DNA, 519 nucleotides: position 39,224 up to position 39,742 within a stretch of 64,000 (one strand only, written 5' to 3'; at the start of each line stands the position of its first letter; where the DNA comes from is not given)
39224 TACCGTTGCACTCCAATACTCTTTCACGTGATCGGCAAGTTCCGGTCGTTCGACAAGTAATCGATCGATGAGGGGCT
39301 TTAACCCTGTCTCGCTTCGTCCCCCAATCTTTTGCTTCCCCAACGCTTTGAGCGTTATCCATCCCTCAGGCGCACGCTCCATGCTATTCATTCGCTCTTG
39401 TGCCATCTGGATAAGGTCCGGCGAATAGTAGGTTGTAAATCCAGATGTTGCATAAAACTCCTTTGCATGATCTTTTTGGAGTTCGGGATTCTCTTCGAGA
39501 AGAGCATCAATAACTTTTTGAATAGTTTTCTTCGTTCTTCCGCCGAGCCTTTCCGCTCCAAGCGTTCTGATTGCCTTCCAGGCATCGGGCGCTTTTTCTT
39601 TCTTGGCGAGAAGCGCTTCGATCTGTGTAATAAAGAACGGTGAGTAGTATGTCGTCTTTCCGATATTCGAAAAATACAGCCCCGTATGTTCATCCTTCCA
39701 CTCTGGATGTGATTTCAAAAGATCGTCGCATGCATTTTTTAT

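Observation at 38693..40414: Novel cytoplasmic protein with six tandem ~73-aa repeats sandwiched between alaS and mnmA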

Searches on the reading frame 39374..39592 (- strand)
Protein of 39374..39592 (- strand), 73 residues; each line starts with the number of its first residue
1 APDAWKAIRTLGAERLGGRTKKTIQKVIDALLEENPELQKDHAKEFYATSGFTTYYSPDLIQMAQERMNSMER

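Call 24: search_protein_representatives(alignment_id=A1)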
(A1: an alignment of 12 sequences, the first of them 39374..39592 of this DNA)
Query: 12 sequences, 71 profile positions. Proteins with E-value up to 0.001 (for the whole library): 796; up to 1e-10: 505; up to 1e-30: 278. The best 150 are listed.
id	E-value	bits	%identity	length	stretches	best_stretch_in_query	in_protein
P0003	1.5e-220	729.9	-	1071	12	1-69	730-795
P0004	8.7e-214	708.3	-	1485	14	1-70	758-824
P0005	2.3e-209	694.1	-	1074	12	1-70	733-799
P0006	4.5e-203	673.9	-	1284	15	1-67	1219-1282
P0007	4.8e-176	587.3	-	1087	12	1-70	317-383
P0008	9.7e-163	544.7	-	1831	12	1-67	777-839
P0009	2.0e-160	537.3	-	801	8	1-70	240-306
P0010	2.7e-158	530.4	-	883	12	2-70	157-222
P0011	3.8e-157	526.8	-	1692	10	1-69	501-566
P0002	3.0e-146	491.9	-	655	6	1-70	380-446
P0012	1.7e-142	479.9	-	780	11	1-66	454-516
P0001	2.3e-142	479.4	-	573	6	1-71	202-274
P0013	1.0e-141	477.4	-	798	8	1-69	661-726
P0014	1.1e-140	474.0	-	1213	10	1-71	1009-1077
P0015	2.5e-139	469.7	-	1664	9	1-70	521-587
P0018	2.5e-123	418.4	-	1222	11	1-65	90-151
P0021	4.9e-120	407.9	-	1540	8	1-70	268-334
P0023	1.1e-118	403.6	-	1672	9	1-70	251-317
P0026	5.0e-112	382.2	-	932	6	1-71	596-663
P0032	6.5e-107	365.8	-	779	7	1-69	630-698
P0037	7.2e-102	349.7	-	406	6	1-70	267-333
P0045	2.5e-96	331.9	-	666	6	2-71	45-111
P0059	6.1e-85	295.4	-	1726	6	1-71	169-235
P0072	2.7e-77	271.0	-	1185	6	1-70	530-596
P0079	2.9e-74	261.2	-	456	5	1-69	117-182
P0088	2.4e-71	251.9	-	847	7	1-69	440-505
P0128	5.1e-60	215.6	-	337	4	2-70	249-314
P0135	2.0e-58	210.5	-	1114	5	3-65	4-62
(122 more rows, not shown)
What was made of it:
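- On The unnamed '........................' repeat family defined here: In the exhaustive search it scores 479 bits, E 2.3e-142 (call 24).
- Domain fusions: among the 150 best of 796 family clusters (call 24), about 24 have an N-terminal ResIII/DEAD + Helicase_C core.
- Tried and rejected: The exhaustive profile search was needed to find the family (call 24).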

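Call 26: search_protein_families(library=pfam, proteins=[P0004, P0008, P0011, P0015, P0021, P0023], max_evalue=0.001)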
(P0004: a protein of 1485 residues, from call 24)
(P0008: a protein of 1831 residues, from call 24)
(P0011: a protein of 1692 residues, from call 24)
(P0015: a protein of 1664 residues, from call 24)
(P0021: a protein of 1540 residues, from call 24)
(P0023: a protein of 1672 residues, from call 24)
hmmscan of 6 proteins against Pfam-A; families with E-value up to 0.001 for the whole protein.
P0004 (1485 aa): 4 families
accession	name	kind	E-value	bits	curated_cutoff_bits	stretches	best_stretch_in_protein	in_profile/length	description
PF00176.29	SNF2-rel_dom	-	1.7e-16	60.6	24.9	1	1224-1459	18-256/290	SNF2-related domain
PF13551.12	HTH_29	-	1.2e-09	38.6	28.1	0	77-107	10-40/64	Winged helix-turn helix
PF00270.35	DEAD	-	3.1e-05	24.2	26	1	1213-1380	4-165/167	DEAD/DEAH box helicase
PF04851.21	ResIII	-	0.0004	20.8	22.5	1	1216-1374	20-162/164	Type III restriction enzyme, res subunit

P0008 (1831 aa): 6 families
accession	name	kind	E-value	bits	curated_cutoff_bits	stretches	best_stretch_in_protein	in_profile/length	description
PF00176.29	SNF2-rel_dom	-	4e-17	62.7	24.9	1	1041-1202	17-184/290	SNF2-related domain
PF00271.37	Helicase_C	-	3.1e-10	40.7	23.5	1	1301-1417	4-110/110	Helicase conserved C-terminal domain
PF00270.35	DEAD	-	1.3e-07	32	26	1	1031-1185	4-163/167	DEAD/DEAH box helicase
PF08241.18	Methyltransf_11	-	8.9e-07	29.9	21.2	1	1565-1662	1-95/95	Methyltransferase domain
PF04851.21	ResIII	-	2.6e-05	24.6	22.5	1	1031-1152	20-141/164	Type III restriction enzyme, res subunit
PF08897.16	DUF1841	-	0.0003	21.3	24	0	387-425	19-57/135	Domain of unknown function (DUF1841)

P0011 (1692 aa): 8 families
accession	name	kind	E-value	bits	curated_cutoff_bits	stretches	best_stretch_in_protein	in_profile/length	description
PF00176.29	SNF2-rel_dom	-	8.1e-15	55.1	24.9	1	900-1138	17-260/290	SNF2-related domain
PF08241.18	Methyltransf_11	-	2.1e-08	35.1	21.2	1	1441-1520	16-95/95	Methyltransferase domain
PF05148.21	Methyltransf_8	-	2.4e-06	28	27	1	1394-1547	46-182/219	Hypothetical methyltransferase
PF00270.35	DEAD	-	6.6e-06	26.4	26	1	895-1055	9-166/167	DEAD/DEAH box helicase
PF00271.37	Helicase_C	-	1.9e-05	25.3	23.5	1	1165-1282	2-110/110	Helicase conserved C-terminal domain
PF04851.21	ResIII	-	5.1e-05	23.7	22.5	1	893-1048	20-162/164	Type III restriction enzyme, res subunit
PF01209.24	Ubie_methyltran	-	7.1e-05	22.7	20.1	1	1460-1526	99-157/233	ubiE/COQ5 methyltransferase family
PF13649.12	Methyltransf_25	-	0.00011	23.2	27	1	1433-1516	10-97/97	Methyltransferase domain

P0015 (1664 aa): 8 families
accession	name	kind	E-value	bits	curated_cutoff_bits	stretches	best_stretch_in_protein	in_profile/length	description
PF00176.29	SNF2-rel_dom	-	8.8e-20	71.4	24.9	1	853-1106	16-260/290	SNF2-related domain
PF00271.37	Helicase_C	-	3.7e-11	43.7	23.5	1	1133-1259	2-110/110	Helicase conserved C-terminal domain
PF12872.13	OST-HTH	-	6.9e-10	39.1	23.8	0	1295-1342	18-58/71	OST-HTH/LOTUS domain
PF05148.21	Methyltransf_8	-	1.1e-05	25.9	27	1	1373-1523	48-181/219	Hypothetical methyltransferase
PF00270.35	DEAD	-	2.2e-05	24.7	26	1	844-1006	4-161/167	DEAD/DEAH box helicase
PF08241.18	Methyltransf_11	-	3.9e-05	24.6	21.2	1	1426-1495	24-93/95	Methyltransferase domain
PF04851.21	ResIII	-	7.4e-05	23.1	22.5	1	847-976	20-140/164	Type III restriction enzyme, res subunit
PF04348.19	LppC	-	0.00074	18.7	28.8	0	239-291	152-204/563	LppC putative lipoprotein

P0021 (1540 aa): 5 families
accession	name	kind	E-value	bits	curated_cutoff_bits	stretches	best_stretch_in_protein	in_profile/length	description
PF00176.29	SNF2-rel_dom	-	6.2e-19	68.6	24.9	1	736-981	16-264/290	SNF2-related domain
PF00271.37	Helicase_C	-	1.7e-14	54.5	23.5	1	1009-1123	6-110/110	Helicase conserved C-terminal domain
PF08241.18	Methyltransf_11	-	9.3e-07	29.8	21.2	1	1266-1360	1-94/95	Methyltransferase domain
PF00270.35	DEAD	-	9.4e-07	29.1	26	1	727-891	4-162/167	DEAD/DEAH box helicase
PF13551.12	HTH_29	-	6.5e-06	26.6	28.1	0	408-436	10-38/64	Winged helix-turn helix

P0023 (1672 aa): 4 families
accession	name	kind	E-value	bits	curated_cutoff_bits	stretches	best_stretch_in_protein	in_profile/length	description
PF00176.29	SNF2-rel_dom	-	3.3e-16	59.7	24.9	1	881-1119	17-263/290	SNF2-related domain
PF00271.37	Helicase_C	-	4.6e-12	46.6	23.5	1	1144-1262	2-110/110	Helicase conserved C-terminal domain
PF08241.18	Methyltransf_11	-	3.1e-05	25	21.2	1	1406-1503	1-93/95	Methyltransferase domain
PF13551.12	HTH_29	-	8.4e-05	23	28.1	0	254-281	11-38/64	Winged helix-turn helix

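Call 28: search_protein_families(library=pfam, proteins=[P0003, P0014, P0026, P0072, P0059, P0045, P0088, P0018, P0135], max_evalue=0.01)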
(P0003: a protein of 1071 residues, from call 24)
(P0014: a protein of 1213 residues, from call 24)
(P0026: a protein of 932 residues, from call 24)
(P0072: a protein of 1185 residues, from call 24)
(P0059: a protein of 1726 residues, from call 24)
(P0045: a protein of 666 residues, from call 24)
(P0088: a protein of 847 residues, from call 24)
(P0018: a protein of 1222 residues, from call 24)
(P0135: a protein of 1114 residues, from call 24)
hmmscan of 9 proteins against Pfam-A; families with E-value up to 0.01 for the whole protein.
P0003 (1071 aa): 2 families
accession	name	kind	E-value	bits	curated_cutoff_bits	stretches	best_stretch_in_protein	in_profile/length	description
PF08069.17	Ribosomal_S13_N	-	0.00014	22.3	25.4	0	611-634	11-34/60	Ribosomal S13/S15 N-terminal domain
PF20797.2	HepT-like_2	-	0.00014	22.3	27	0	497-520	29-53/110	HepT-like protein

P0014 (1213 aa): 10 families
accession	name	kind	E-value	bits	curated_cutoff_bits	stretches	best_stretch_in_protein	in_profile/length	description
PF04851.21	ResIII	-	6.9e-26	91.5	22.5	1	106-252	3-163/164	Type III restriction enzyme, res subunit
PF00270.35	DEAD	-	1.2e-13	51.6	26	1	126-252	14-161/167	DEAD/DEAH box helicase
PF00271.37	Helicase_C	-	2.6e-13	50.6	23.5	1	331-427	13-109/110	Helicase conserved C-terminal domain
PF18766.7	SWI2_SNF2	-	1.2e-10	41.9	26.7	1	127-297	19-201/221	SWI2/SNF2 ATPase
PF00176.29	SNF2-rel_dom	-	1.4e-07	31.4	24.9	1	106-283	52-196/290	SNF2-related domain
PF13551.12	HTH_29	-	0.0007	20.1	28.1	0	654-704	11-61/64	Winged helix-turn helix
PF09848.15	SLFN-g3_helicase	-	0.0013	18.5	24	1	135-236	10-101/354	Schlafen group 3, DNA/RNA helicase domain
PF16448.10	LapD_MoxY_N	-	0.0034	17.7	25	0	1097-1123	65-91/124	LapD/MoxY periplasmic domain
PF08317.16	Spc7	-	0.0059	16.4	34.5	0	1029-1064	80-115/196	Spc7 kinetochore protein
PF12872.13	OST-HTH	-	0.0097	16.2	23.8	0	936-959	10-33/71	OST-HTH/LOTUS domain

P0026 (932 aa): 6 families
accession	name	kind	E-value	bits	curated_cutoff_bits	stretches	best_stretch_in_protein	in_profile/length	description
PF04851.21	ResIII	-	2.1e-24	86.7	22.5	1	100-241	2-163/164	Type III restriction enzyme, res subunit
PF00270.35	DEAD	-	2.1e-12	47.5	26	1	126-244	19-164/167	DEAD/DEAH box helicase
PF00271.37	Helicase_C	-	1.9e-07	31.7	23.5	1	318-434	13-109/110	Helicase conserved C-terminal domain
PF00392.27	GntR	-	4.9e-07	29.8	27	0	651-691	6-47/64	Bacterial regulatory proteins, gntR family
PF09848.15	SLFN-g3_helicase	-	0.00068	19.4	24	1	130-220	10-95/354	Schlafen group 3, DNA/RNA helicase domain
PF18766.7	SWI2_SNF2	-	0.0011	19.1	26.7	1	126-268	23-187/221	SWI2/SNF2 ATPase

P0072 (1185 aa): 6 families
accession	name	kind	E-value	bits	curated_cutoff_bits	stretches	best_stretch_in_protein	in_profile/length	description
PF04851.21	ResIII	-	5.8e-27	95.1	22.5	1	50-197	2-163/164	Type III restriction enzyme, res subunit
PF00270.35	DEAD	-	4.3e-17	62.8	26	1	75-202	18-165/167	DEAD/DEAH box helicase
PF00271.37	Helicase_C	-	1.8e-14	54.3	23.5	1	275-371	11-109/110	Helicase conserved C-terminal domain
PF18766.7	SWI2_SNF2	-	7e-08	32.8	26.7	1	71-227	18-186/221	SWI2/SNF2 ATPase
PF00176.29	SNF2-rel_dom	-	5.5e-07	29.4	24.9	1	81-209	27-176/290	SNF2-related domain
PF13401.12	AAA_22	-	0.0089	16.8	27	0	79-187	13-110/130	AAA domain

P0059 (1726 aa): 11 families
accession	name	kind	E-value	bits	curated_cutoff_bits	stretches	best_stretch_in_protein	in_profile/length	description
PF00176.29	SNF2-rel_dom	-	2e-20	73.5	24.9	1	944-1178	17-264/290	SNF2-related domain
PF00271.37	Helicase_C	-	1.5e-09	38.6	23.5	1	1202-1320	2-110/110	Helicase conserved C-terminal domain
PF00270.35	DEAD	-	2e-08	34.6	26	1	934-1091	4-166/167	DEAD/DEAH box helicase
PF04851.21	ResIII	-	3.2e-08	34.1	22.5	1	942-1084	21-162/164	Type III restriction enzyme, res subunit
PF08241.18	Methyltransf_11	-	1.5e-07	32.4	21.2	1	1463-1557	1-94/95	Methyltransferase domain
PF13551.12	HTH_29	-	0.00016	22.2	28.1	0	371-399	10-38/64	Winged helix-turn helix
PF13649.12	Methyltransf_25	-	0.00036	21.6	27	1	1462-1554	1-97/97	Methyltransferase domain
PF13518.12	HTH_28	-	0.00047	20.6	25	0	371-400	11-39/52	Helix-turn-helix domain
PF09949.15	APP1_cat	-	0.0023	18.3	27.1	0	1296-1359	55-118/154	Phosphatidate phosphatase APP1, catalytic domain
PF05148.21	Methyltransf_8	-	0.0063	16.8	27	0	1446-1585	60-182/219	Hypothetical methyltransferase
PF13401.12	AAA_22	-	0.0067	17.2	27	0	954-1084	15-124/130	AAA domain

P0045 (666 aa): 4 families
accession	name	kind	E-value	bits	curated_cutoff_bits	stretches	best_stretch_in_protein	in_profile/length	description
PF09713.15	A_thal_3526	-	0.0011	19.6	27.8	0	256-287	20-51/53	Plant protein 1589 of unknown function (A_thal_3526)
PF13518.12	HTH_28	-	0.0011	19.5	25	0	248-269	9-29/52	Helix-turn-helix domain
PF08279.18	HTH_11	-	0.0022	18.3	25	0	246-271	10-34/55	HTH domain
PF13551.12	HTH_29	-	0.0062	17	28.1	0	386-418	10-42/64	Winged helix-turn helix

P0088 (847 aa): 2 families
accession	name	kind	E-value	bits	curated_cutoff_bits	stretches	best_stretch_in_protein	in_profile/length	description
PF08897.16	DUF1841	-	1.8e-05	25.3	24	0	530-563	25-58/135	Domain of unknown function (DUF1841)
PF03934.19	T2SSK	-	0.0074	17.1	24.2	0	645-677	30-62/63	Type II secretion system (T2SS), protein K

P0018 (1222 aa): 5 families
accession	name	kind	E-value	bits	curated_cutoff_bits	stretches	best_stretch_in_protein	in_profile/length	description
PF00176.29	SNF2-rel_dom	-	2.6e-14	53.5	24.9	1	970-1215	17-252/290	SNF2-related domain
PF04851.21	ResIII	-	6e-07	30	22.5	1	963-1100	20-148/164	Type III restriction enzyme, res subunit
PF01418.23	HTH_6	-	6.4e-05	23.3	28.3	0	576-597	37-57/77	Helix-turn-helix domain, rpiR family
PF10241.14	KxDL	-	0.00014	22.5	27.2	0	290-332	44-86/86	Uncharacterized conserved protein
PF09743.14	E3_UFM1_ligase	-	0.0094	16.1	23.2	0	693-768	54-126/272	E3 UFM1-protein ligase 1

P0135 (1114 aa): 3 families
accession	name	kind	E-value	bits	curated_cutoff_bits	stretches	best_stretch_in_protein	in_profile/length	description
PF00176.29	SNF2-rel_dom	-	7.4e-14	52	24.9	1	534-768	20-258/290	SNF2-related domain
PF00271.37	Helicase_C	-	6.9e-11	42.8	23.5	1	809-916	11-110/110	Helicase conserved C-terminal domain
PF00270.35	DEAD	-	5.9e-05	23.3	26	1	521-687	4-165/167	DEAD/DEAH box helicase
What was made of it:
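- On Pfam HTH_29 (winged helix-turn-helix): The others are below the 28.1-bit threshold (calls 26, 28).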

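Call 33: search_solved_structures(query=A3, max_evalue=10, show_alignments=3)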
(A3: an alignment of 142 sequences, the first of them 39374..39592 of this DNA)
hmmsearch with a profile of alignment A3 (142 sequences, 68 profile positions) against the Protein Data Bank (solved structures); distinct sequences matched with E-value up to 10: 19.
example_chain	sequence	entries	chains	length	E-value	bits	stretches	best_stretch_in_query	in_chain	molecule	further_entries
4y6c_A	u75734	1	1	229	0.031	17.6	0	6-35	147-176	ANSERINA PUTATIVE KINESIN LIGHT chain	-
4ydh_A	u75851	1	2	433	0.064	16.6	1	4-46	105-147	Formin-like protein 1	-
6xmf_A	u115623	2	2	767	0.17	15.3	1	25-64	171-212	CRISPR-Cas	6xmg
8i3q_A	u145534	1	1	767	0.17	15.3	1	25-64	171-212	Cas12g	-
8i16_A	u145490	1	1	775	0.17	15.2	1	25-64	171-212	Cas12g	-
3r0a_A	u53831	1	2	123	0.29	14.5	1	2-32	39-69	Putative transcriptional regulator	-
1eq1_A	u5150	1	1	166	0.34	14.2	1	9-38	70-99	APOLIPOPHORIN-III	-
7pnt_Y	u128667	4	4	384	0.4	14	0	30-46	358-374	28S ribosomal protein S31, mitochondrial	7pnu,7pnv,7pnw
1dch_A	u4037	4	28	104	0.84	13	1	15-50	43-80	DCOH (DIMERIZATION COFACTOR OF HNF-1) | DCOH | DIMERIZATION COFACTOR OF HEPATOCYTE NUCLEAR FACTOR 1-ALPHA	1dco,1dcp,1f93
3hxa_A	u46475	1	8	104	0.9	12.9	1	15-50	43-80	Pterin-4-alpha-carbinolamine dehydratase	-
4c45_A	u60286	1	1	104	0.9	12.9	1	30-50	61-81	PTERIN-4-ALPHA-CARBINOLAMINE DEHYDRATASE 2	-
8tac_A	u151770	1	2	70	0.92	12.9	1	6-30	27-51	DBP48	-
1rq6_A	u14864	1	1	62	0.99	12.8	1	18-49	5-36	30S ribosomal protein S17e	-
10oz_A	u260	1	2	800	1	12.7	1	23-46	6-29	cGMP-specific 3',5'-cyclic phosphodiesterase PDE5-PDE6 chimera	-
6x88_A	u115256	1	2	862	1.2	12.5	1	23-46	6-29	Cone cGMP-specific 3',5'-cyclic phosphodiesterase subunit alpha'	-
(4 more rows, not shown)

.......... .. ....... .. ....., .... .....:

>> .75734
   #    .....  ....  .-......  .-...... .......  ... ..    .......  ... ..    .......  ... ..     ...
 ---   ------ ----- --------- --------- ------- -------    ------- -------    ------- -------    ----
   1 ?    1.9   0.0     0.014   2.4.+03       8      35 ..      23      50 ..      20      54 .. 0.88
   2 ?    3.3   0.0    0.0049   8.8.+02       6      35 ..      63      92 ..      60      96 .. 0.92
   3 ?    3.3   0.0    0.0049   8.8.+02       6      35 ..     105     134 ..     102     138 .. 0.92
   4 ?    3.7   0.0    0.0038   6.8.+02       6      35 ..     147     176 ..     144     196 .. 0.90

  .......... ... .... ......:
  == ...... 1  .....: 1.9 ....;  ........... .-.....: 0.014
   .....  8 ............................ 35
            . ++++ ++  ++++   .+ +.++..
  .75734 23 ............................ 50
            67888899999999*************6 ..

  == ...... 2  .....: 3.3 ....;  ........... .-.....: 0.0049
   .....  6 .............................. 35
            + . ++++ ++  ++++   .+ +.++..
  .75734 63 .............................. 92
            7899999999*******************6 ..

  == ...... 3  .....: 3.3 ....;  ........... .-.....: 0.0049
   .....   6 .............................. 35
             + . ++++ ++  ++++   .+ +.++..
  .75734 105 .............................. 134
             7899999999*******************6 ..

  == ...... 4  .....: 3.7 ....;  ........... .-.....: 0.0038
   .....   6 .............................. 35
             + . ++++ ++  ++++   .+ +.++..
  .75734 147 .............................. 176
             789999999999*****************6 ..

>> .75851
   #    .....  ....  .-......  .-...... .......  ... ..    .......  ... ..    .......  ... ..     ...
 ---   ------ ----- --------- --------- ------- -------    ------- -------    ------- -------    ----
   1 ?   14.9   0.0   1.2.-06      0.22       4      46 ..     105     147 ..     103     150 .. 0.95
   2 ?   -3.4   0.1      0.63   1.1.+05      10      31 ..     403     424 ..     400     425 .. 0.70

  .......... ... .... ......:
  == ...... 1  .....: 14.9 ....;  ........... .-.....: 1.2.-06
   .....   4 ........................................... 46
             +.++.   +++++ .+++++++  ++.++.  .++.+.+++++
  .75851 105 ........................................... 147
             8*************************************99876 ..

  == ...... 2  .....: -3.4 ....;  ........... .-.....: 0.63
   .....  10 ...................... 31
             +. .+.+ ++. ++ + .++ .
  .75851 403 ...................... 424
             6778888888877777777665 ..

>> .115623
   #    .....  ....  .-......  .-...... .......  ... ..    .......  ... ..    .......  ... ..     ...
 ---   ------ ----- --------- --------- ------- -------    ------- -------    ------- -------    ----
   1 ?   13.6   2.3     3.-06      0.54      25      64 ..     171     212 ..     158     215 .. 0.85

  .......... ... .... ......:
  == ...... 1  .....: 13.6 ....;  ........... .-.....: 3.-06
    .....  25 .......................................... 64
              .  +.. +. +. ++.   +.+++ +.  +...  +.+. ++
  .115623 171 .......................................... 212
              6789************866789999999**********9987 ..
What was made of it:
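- Tried and rejected: A profile of 142 repeats against PDB sequences found nothing below E 0.03 (call 33).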

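Call 37: predict_structure(alignment_id=A3)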
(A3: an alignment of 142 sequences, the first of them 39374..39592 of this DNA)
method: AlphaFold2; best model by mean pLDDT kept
length: 73 residues; sequences in the alignment: 142
mean_pLDDT: 87.5   pTM: 0.69
mean pLDDT of the five models: 87.5, 87.3, 87.1, 86.7, 86.5
residues with pLDDT >= 90: 35; 70-90: 35; 50-70: 3; < 50: 0
segments of 3 or more residues with pLDDT < 50: none
pLDDT, mean of each block of 10 residues (from residue 1): 81 84 92 91 88 90 90 75
secondary structure, 60 per line:
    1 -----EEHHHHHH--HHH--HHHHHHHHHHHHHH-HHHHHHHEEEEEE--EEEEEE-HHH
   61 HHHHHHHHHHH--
elements in order: H8-13 H21-34 H36-42 E43-48 E51-56 H58-71
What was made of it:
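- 39374..39592 (-): Module 3 (residues 275-347); the one modelled alone. AF2 with a 142-repeat alignment gives pLDDT 87.5 and the order strand-helix-helix-helix-hairpin-helix (call 37).
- On Winged helix-turn-helix fold (superfamily level): The AF2 module (pLDDT 87.5) has H8-13, H21-34, H36-42, hairpin E43-48/E51-56 and H58-71 (call 37).
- On MerR family transcriptional regulators (Pfam MerR / MerR_1): The order of elements is the same, but there is an added short helix (residues 36-42 of the module) between the recognition helix and the wing, and an N-terminal strand (call 37).
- Closest known: BldC. Different: The module has an extra short helix between the recognition helix and the wing, and an N-terminal strand (call 37).
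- Fold: AF2 of module 3 with a 142-repeat alignment gives pLDDT 87.5 (call 37).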
